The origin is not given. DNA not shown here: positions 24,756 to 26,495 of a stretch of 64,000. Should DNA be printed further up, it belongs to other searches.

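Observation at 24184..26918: Heme-copper 'oxidase' beside nosZ looks like an sNOR-type nitric-oxide reductase (CuA subunit II, subunit I, SenC)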

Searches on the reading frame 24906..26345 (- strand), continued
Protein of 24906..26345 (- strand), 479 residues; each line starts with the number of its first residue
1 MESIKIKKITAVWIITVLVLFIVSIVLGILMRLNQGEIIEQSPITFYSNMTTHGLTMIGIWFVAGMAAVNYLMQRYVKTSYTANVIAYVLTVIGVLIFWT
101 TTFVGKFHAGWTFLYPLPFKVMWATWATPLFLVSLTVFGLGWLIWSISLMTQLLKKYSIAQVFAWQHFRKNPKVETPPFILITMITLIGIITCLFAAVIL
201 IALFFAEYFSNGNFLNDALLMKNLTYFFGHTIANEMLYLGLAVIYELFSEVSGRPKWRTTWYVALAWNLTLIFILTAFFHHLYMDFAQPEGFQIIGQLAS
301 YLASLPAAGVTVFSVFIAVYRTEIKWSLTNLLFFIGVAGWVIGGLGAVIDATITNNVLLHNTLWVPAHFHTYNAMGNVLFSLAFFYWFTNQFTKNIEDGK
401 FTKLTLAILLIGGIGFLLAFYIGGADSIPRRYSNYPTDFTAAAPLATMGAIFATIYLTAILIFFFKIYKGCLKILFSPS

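Call 37: search_solved_structures(query=A1, max_evalue=1e-10, show_alignments=3)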
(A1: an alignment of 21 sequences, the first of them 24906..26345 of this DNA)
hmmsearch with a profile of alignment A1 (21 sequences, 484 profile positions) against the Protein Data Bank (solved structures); distinct sequences matched with E-value up to 1e-10: 60.
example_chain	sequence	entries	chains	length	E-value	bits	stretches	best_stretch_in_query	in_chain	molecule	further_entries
6koc_A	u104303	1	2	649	9.9e-37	129.7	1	10-479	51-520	AA3-600 quinol oxidase subunit I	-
6kob_A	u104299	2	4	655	1e-36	129.7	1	10-479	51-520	AA3-600 quinol oxidase subunit I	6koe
4gp8_A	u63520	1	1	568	1.2e-36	129.5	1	185-480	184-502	Cytochrome c oxidase subunit 1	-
4gp5_A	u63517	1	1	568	8.5e-36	126.7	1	185-480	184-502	Cytochrome c oxidase subunit 1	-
4g7r_A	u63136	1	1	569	3.9e-35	124.5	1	185-480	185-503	Cytochrome c oxidase subunit 1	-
3s8g_A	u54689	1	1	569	5.9e-35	123.9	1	185-480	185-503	Cytochrome c oxidase subunit 1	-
2yev_A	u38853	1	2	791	5.9e-35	123.9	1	10-479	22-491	CYTOCHROME C OXIDASE POLYPEPTIDE I+III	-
4faa_A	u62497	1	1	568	6.4e-35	123.8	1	12-480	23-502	Cytochrome c oxidase subunit 1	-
4fa7_A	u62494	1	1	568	6.6e-35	123.7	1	12-480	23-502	Cytochrome c oxidase subunit 1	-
1ehk_A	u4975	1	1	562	6.7e-35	123.7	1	12-480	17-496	BA3-TYPE CYTOCHROME-C OXIDASE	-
1xme_A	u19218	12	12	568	6.7e-35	123.7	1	12-480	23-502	Cytochrome c oxidase polypeptide I | Cytochrome c oxidase subunit 1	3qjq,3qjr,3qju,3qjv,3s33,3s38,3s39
3s8f_A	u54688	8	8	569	6.8e-35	123.7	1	12-480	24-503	Cytochrome c oxidase subunit 1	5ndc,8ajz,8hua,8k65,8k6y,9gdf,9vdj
4g72_A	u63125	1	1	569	8.3e-35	123.4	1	185-480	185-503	Cytochrome c oxidase subunit 1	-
4g7s_A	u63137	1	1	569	8.9e-35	123.3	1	185-480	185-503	Cytochrome c oxidase subunit 1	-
4gp4_A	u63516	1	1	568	9e-35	123.3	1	185-480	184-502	Cytochrome c oxidase subunit 1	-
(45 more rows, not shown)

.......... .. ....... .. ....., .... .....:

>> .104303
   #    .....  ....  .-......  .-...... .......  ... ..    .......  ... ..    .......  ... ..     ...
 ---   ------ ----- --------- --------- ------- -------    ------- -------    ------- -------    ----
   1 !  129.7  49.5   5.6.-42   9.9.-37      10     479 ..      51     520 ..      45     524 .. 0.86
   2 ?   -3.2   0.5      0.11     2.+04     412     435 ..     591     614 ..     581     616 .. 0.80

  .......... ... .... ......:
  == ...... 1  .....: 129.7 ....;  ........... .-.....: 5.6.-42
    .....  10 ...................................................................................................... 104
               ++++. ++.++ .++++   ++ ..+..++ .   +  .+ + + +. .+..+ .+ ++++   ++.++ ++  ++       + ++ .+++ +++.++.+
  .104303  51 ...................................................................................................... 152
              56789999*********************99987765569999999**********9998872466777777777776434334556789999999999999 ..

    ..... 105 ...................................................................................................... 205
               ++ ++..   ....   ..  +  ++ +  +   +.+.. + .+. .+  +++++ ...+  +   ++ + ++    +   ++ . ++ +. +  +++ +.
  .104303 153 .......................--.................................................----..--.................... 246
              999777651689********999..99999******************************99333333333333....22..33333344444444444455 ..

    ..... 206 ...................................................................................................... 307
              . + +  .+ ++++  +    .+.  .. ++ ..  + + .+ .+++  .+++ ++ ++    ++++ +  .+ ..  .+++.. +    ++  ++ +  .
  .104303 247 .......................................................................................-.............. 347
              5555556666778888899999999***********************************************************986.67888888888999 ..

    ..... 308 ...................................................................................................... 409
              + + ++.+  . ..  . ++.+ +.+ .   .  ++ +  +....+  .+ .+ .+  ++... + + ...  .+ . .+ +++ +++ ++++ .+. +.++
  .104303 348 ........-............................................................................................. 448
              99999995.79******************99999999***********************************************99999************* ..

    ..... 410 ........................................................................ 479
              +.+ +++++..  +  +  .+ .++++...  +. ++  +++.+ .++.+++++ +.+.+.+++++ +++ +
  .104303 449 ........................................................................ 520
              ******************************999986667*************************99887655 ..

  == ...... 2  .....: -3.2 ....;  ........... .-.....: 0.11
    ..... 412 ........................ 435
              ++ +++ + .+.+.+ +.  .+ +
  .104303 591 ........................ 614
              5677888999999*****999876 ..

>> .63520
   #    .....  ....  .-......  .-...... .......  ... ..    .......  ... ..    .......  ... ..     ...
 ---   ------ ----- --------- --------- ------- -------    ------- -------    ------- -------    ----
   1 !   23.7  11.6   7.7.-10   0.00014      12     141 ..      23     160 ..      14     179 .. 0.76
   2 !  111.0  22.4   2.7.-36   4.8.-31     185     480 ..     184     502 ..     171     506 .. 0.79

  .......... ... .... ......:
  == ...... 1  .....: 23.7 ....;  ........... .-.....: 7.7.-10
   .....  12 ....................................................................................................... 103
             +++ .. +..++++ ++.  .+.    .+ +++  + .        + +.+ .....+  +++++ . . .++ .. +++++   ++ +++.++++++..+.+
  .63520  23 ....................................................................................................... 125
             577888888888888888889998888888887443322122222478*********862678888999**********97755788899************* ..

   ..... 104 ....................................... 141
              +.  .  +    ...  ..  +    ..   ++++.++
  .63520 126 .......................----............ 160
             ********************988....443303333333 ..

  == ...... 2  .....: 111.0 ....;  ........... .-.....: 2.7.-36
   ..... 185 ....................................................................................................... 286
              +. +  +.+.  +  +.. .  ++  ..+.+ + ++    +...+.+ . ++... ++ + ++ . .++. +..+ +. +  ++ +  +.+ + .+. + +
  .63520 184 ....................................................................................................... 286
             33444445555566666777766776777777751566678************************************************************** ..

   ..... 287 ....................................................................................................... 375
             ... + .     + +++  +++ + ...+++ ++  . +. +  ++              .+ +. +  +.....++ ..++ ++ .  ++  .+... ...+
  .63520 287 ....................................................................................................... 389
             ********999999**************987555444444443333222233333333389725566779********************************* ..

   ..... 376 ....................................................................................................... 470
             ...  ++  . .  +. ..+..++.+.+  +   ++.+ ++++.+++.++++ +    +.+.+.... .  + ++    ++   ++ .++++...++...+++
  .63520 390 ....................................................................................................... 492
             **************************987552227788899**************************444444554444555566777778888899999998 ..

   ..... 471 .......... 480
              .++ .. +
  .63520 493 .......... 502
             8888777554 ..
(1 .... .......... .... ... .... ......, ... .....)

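Call 42: find_encoding_contigs(protein=window:24906-26345:-, flank=10000, max_places=4)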
Protein window:24906-26345:- (479 aa): no gene with exactly this product is on record in the collection.

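Call 57: find_encoding_contigs(protein=P0005, flank=10000, max_places=5)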
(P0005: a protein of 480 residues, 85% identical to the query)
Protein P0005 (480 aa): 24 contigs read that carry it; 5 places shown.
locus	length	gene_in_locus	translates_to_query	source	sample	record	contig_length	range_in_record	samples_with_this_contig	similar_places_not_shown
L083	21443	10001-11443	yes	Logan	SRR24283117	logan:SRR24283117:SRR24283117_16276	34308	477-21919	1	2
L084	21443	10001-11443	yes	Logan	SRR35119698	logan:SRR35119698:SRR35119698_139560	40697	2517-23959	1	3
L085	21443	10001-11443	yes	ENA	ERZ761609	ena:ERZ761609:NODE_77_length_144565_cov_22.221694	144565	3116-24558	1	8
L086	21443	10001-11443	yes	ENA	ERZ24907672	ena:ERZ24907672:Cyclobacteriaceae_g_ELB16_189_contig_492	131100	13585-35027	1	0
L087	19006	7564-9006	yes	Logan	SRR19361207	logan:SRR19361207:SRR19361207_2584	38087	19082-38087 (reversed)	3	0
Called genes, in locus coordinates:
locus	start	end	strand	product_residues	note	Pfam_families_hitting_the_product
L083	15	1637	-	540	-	PF00246:Peptidase_M14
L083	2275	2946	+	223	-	PF08022:FAD_binding_8 (weak), PF00175:NAD_binding_1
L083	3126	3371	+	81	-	PF10006:DUF2249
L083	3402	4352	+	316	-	PF10006:DUF2249, PF04405:ScdA_N, PF01814:Hemerythrin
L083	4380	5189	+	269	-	PF08984:DUF1858, PF10006:DUF2249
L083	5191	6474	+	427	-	-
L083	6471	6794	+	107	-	PF01883:FeS_assembly_P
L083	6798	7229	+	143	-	PF02082:Rrf2, PF03444:WHD_HrcA (weak)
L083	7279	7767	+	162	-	PF05425:CopD (weak)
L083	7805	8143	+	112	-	PF02627:CMD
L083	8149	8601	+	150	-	PF02627:CMD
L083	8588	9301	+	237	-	PF00106:adh_short, PF08659:KR, PF13561:adh_short_C2, PF08643:DUF1776 (weak)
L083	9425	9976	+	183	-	PF00116:COX2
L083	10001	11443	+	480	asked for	PF00115:COX1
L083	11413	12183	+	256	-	PF02630:SCO1-SenC (weak)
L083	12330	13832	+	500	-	PF01266:DAO (weak), PF06039:Mqo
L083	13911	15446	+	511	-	PF13091:PLDc_2, PF00614:PLDc (weak)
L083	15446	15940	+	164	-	PF00583:Acetyltransf_1, PF13508:Acetyltransf_7 (weak)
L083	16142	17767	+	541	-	PF00890:FAD_binding_2, PF01134:GIDA (faint), PF01266:DAO (faint), PF03486:HI0933_like (faint), PF07992:Pyr_redox_2 (weak), PF12831:FAD_oxidored (faint), PF13450:NAD_binding_8 (faint)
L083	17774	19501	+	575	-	PF02776:TPP_enzyme_N, PF00205:TPP_enzyme_M, PF02775:TPP_enzyme_C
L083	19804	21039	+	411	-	-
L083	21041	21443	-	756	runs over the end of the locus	PF09371:Tex_N, PF22706:Tex_central_region, PF16921:Tex_YqgF, PF14635:HHH_7, PF12836:HHH_3, PF17674:HHH_9, PF00575:S1, PF23459:S1_RRP5, +1 more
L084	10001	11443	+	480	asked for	PF00115:COX1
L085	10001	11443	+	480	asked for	PF00115:COX1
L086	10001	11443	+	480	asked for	PF00115:COX1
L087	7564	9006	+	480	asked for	PF00115:COX1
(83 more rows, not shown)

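Call 74: predict_structure(alignment_id=A2)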
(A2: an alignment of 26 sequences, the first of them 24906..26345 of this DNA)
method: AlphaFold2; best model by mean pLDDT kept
length: 479 residues; sequences in the alignment: 26
mean_pLDDT: 64.1   pTM: 0.70
mean pLDDT of the five models: 64.1, 64.1, 62.6, 58.4, 56.0
residues with pLDDT >= 90: 17; 70-90: 172; 50-70: 185; < 50: 105
segments of 3 or more residues with pLDDT < 50: 110-118, 249-255, 268-292, 294-296, 298-300, 302-306, 323-326, 347-368, 425-438
pLDDT, mean of each block of 10 residues (from residue 1): 69 82 73 55 53 58 76 82 89 87 69 45 71 86 92 85 60 68 80 81 76 55 64 68 59 49 51 42 38 49 50 51 49 56 50 40 43 62 65 55 77 74 48 45 67 78 80 78
secondary structure, 60 per line:
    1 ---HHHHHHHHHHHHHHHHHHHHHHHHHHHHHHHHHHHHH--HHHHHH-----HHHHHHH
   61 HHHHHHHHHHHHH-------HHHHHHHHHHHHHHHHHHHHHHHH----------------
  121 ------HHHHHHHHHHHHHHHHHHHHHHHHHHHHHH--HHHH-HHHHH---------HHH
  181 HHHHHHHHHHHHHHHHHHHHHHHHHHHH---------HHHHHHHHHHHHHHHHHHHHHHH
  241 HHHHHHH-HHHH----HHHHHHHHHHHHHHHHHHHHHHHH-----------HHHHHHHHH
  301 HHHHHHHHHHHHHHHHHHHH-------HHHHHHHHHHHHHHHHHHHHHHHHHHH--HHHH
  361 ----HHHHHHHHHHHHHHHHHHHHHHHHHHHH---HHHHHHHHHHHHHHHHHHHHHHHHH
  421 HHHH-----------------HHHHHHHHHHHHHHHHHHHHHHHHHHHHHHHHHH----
elements in order: H4-40 H43-48 H54-73 H81-104 H127-156 H159-162 H164-168 H178-208 H218-247 H249-252 H257-280 H292-320 H328-354 H357-360 H365-392 H396-424 H442-475

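Call 76: fold_search(model_id=the predicted structure, library=pdb)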
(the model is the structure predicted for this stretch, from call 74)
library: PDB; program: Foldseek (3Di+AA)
matches with E <= 10: 263; with E <= 0.001: 35
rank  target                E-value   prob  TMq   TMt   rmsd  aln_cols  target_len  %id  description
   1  7o37_a                2.0e-08  1.00  0.60  0.56   9.5       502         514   20  Murine supercomplex CIII2CIV in the assembled locked conformation (released 2021-10-13)
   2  2y69_A                2.0e-08  1.00  0.65  0.61   8.6       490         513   22  Bovine heart cytochrome c oxidase re-refined with molecular oxygen (released 2011-02-23)
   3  5z62_A                8.1e-08  1.00  0.62  0.58   9.0       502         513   20  Structure of human cytochrome c oxidase (released 2019-02-27)
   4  7vuw_N                1.0e-07  1.00  0.64  0.60   8.7       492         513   22  Bovine heart cytochrome c oxidase in the cyanide-bound fully oxidized state at 50 K (released 2022-11-16)
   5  6adq_F                1.3e-07  1.00  0.60  0.53   8.9       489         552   20  Respiratory Complex CIII2CIV2SOD2 from Mycobacterium smegmatis (released 2018-11-14)
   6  1ar1_A                3.0e-07  1.00  0.63  0.58   9.1       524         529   19  Structure at 2.7 Angstrom Resolution of the Paracoccus Denitrificans two-subunit Cytochrome C Oxidase Complexed with a (released 1998-02-11)
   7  9gy6_F                3.6e-07  1.00  0.63  0.56   8.7       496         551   20  Mycobacterial cytochrome bc1:aa3 with inhibitor (released 2025-04-09)
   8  7jro_a                4.1e-07  1.00  0.64  0.59   8.9       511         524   18  Plant Mitochondrial complex IV from Vigna radiata (released 2021-01-20)
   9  9f5x_2A               5.1e-07  1.00  0.59  0.56   9.6       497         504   16  Structure of the Chlamydomonas reinhardtii respiratory supercomplex I1 III2 IV2 (released 2025-03-12)
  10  7n9z_F                6.6e-07  1.00  0.64  0.48   8.6       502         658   20  E. coli cytochrome bo3 in MSP nanodisc (released 2021-09-01)
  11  7qhm_D                7.7e-07  1.00  0.57  0.49   9.4       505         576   17  Cytochrome bcc-aa3 supercomplex (respiratory supercomplex III2/IV2) from Corynebacterium glutamicum (stigmatellin and  (released 2022-05-18)
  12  2yev_A                1.1e-06  1.00  0.63  0.41   9.0       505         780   18  Structure of caa3-type cytochrome oxidase (released 2012-05-23)
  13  8qqk_A                1.3e-06  1.00  0.63  0.48   8.7       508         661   19  Cryo-EM structure of E. coli cytochrome bo3 quinol oxidase assembled in peptidiscs (released 2024-04-24)
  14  1qle_A                1.9e-06  1.00  0.62  0.56   8.9       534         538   18  CRYO-STRUCTURE OF THE PARACOCCUS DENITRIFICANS FOUR-SUBUNIT CYTOCHROME C OXIDASE IN THE COMPLETELY OXIDIZED STATE COMP (released 1999-12-02)
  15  4faa_A                2.6e-06  1.00  0.57  0.52   9.7       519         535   21  Structure of Recombinant Cytochrome ba3 Oxidase mutant A120F+A204F from Thermus thermophilus (released 2012-10-31)
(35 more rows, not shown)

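Call 81: find_homologous_proteins(query=A4, max_evalue=1e-20)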
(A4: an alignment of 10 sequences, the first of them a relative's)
Query A4 (10 sequences) (476 aa, profile of the alignment): 1922 proteins with E <= 1e-20 among 8000 candidates; the best 120 are listed.
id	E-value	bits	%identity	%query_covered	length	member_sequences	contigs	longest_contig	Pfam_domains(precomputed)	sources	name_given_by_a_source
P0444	1.7e-196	672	100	100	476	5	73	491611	PF00115.26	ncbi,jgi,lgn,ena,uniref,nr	ncbi:heme-copper respiratory oxidase family (plasmid) [Ruegeria pomeroyi DSS-3]|uniref:Heme-copper r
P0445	3.8e-191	654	89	99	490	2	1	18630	PF00115.26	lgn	-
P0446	5.4e-191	654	89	99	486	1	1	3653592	PF00115.26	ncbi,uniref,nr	ncbi:cbb3-type cytochrome c oxidase subunit I [Phaeobacter porticola]|uniref:Putative cytochrome c o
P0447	1.7e-190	652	88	100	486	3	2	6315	PF00115.26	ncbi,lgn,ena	-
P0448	1.1e-189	649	89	99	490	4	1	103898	PF00115.26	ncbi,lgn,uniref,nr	ncbi:cbb3-type cytochrome c oxidase subunit I [Leisingera sp. ANG-Vp]|uniref:cbb3-type cytochrome c 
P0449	2.2e-189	648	89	99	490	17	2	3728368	PF00115.26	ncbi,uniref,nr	ncbi:putative cytochrome c oxidase subunit 1 [Phaeobacter inhibens]|uniref:cbb3-type cytochrome c ox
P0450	5.0e-189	647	88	99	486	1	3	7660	PF00115.26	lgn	-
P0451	5.9e-189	647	86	97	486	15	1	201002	PF00115.26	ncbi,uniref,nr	ncbi:cbb3-type cytochrome c oxidase subunit I [Leisingera sp. F5]|uniref:cbb3-type cytochrome c oxid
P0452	8.1e-189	646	89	99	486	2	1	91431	PF00115.26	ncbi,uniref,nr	ncbi:cbb3-type cytochrome c oxidase subunit I [Ruegeria arenilitoris]|uniref:cbb3-type cytochrome c 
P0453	8.4e-189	646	89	97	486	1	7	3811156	PF00115.26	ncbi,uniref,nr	ncbi:cbb3-type cytochrome c oxidase subunit I [Phaeobacter gallaeciensis]|uniref:Cytochrome c oxidas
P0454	1.7e-188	645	87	99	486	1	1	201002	PF00115.26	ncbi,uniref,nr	ncbi:cbb3-type cytochrome c oxidase subunit I [Leisingera sp. F5]|uniref:cbb3-type cytochrome c oxid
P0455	2.3e-188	645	88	99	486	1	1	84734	PF00115.26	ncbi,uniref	ncbi:cbb3-type cytochrome c oxidase subunit I [Ruegeria arenilitoris]|uniref:cbb3-type cytochrome c 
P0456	3.8e-188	644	88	99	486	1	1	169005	PF00115.26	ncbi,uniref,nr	ncbi:cbb3-type cytochrome c oxidase subunit I [Ruegeria atlantica]|uniref:cbb3-type cytochrome c oxi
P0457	4.6e-188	644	87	99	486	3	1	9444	PF00115.26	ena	-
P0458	6.0e-188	644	89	99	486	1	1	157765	PF00115.26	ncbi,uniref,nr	ncbi:cbb3-type cytochrome c oxidase subunit I [Ruegeria atlantica]|uniref:cbb3-type cytochrome c oxi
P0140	2.6e-187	641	37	85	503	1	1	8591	PF00115.26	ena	-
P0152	6.2e-185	634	37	92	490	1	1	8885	PF00115.26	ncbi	-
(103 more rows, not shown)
